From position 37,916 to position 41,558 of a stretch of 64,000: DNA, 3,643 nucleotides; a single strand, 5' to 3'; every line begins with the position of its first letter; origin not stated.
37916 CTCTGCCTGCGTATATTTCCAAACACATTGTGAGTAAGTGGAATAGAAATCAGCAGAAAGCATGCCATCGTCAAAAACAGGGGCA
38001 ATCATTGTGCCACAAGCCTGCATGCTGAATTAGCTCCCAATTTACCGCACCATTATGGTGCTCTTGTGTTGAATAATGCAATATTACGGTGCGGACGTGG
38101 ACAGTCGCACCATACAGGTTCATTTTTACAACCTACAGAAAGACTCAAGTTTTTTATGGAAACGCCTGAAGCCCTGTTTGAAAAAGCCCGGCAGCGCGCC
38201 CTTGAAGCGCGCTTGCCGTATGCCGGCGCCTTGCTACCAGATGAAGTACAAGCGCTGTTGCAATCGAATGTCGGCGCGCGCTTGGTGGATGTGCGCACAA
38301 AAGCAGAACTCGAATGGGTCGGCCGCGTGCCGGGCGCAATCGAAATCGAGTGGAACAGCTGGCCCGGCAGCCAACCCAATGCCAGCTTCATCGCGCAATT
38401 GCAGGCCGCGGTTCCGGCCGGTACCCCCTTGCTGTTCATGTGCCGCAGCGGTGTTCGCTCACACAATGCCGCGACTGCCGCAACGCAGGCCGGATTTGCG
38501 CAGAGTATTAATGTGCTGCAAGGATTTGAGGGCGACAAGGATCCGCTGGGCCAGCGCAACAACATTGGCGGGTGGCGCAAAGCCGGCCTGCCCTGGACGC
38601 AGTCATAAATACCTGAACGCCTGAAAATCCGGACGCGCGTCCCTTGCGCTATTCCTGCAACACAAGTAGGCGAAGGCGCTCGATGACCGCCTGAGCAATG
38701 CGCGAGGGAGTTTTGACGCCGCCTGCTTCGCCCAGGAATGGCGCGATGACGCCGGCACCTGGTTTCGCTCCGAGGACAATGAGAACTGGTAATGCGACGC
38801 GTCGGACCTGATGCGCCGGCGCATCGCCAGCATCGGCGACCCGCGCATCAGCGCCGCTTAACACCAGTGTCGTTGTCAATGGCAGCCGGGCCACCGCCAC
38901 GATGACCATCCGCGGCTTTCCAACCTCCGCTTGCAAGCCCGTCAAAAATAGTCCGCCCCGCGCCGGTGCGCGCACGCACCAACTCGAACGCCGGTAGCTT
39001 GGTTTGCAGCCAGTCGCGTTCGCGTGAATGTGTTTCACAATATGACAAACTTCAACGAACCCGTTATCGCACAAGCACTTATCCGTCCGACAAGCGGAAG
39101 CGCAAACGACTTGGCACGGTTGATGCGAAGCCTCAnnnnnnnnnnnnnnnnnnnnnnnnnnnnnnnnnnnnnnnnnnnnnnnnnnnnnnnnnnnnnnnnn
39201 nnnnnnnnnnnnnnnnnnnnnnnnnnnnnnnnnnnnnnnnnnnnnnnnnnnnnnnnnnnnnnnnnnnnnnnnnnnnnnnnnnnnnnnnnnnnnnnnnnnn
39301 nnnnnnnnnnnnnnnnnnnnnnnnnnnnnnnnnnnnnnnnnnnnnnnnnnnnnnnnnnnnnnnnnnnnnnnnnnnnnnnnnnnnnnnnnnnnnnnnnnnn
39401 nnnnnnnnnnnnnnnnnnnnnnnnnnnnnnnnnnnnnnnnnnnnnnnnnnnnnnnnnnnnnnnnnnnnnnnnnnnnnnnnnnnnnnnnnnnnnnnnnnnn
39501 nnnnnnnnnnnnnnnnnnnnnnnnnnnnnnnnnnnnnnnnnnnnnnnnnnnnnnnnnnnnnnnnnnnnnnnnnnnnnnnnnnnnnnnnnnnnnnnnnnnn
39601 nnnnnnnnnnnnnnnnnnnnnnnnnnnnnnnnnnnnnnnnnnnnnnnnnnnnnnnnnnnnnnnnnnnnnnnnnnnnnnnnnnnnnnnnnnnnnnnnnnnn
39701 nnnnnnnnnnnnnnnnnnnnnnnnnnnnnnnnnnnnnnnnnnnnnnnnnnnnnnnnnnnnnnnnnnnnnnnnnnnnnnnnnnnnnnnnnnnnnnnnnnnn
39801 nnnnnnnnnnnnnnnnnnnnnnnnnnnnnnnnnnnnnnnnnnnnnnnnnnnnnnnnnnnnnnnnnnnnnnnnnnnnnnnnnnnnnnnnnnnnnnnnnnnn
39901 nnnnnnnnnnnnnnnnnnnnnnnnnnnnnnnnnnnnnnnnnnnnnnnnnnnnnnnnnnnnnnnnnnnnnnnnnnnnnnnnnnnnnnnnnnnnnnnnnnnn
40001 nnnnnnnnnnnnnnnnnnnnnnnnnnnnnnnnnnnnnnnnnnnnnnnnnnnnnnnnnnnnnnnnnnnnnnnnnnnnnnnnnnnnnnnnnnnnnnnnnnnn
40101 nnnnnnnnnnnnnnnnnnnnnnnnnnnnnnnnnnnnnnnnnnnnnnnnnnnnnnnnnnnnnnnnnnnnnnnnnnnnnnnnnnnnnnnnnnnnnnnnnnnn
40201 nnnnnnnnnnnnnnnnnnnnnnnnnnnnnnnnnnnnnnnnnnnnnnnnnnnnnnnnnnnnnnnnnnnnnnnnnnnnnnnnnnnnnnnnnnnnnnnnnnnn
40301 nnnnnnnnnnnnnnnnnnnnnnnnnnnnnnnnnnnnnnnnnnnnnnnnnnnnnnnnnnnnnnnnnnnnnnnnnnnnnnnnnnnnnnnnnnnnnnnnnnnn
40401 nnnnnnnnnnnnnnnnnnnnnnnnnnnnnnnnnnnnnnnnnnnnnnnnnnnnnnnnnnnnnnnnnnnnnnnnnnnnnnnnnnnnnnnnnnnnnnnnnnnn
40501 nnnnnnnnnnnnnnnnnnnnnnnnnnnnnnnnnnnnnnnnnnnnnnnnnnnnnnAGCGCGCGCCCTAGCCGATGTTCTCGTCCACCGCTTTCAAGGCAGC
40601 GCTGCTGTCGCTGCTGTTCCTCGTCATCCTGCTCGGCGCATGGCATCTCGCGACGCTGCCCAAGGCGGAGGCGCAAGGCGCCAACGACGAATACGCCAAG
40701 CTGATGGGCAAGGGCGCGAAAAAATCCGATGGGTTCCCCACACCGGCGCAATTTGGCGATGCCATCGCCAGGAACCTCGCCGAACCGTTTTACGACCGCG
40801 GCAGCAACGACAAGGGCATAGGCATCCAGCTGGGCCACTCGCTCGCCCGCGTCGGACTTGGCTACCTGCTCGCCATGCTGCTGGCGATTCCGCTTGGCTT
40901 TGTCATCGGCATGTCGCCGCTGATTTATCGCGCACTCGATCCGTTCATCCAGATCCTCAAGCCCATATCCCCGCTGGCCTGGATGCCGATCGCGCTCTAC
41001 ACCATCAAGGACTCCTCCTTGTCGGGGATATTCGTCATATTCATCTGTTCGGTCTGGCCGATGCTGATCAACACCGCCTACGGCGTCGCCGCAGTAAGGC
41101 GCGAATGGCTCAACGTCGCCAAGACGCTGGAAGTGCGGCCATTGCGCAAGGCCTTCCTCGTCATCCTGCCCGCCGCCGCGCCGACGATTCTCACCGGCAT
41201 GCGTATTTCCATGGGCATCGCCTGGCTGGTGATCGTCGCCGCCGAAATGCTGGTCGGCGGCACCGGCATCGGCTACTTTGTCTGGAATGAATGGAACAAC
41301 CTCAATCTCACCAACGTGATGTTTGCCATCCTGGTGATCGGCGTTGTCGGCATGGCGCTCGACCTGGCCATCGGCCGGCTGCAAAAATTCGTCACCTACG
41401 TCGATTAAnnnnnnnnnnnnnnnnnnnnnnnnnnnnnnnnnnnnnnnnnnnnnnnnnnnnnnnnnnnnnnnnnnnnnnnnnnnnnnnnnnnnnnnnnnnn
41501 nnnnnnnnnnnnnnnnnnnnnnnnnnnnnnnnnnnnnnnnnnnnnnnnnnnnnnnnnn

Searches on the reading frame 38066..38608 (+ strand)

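Call 73: search_protein_families(library=pfam, proteins=[window:38066-38608:+], max_evalue=0.00001)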
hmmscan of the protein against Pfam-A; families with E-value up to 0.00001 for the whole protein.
window:38066-38608:+ (180 aa): 1 family
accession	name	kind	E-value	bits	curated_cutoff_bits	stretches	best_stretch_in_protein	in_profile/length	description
PF00581.25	Rhodanese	-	1.1e-10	42.3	22.2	1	58-155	2-97/102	Rhodanese-like domain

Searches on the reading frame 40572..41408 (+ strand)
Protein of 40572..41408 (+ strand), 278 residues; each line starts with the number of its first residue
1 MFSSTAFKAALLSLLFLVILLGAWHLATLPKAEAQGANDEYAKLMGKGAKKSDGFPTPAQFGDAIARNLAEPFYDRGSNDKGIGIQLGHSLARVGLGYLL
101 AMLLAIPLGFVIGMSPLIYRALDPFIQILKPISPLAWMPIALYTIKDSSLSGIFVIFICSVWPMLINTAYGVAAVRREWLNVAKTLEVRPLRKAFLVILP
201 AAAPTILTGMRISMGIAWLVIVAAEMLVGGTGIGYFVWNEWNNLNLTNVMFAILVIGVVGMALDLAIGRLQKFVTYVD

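Call 73: search_protein_families(library=pfam, proteins=[window:40572-41408:+], max_evalue=0.00001)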
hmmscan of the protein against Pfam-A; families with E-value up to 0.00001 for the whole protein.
window:40572-41408:+ (278 aa): 1 family
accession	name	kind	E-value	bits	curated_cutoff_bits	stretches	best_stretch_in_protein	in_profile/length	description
PF00528.27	BPD_transp_1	-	3.9e-21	76.1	26.4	1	105-273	1-177/184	Binding-protein-dependent transport system inner membrane component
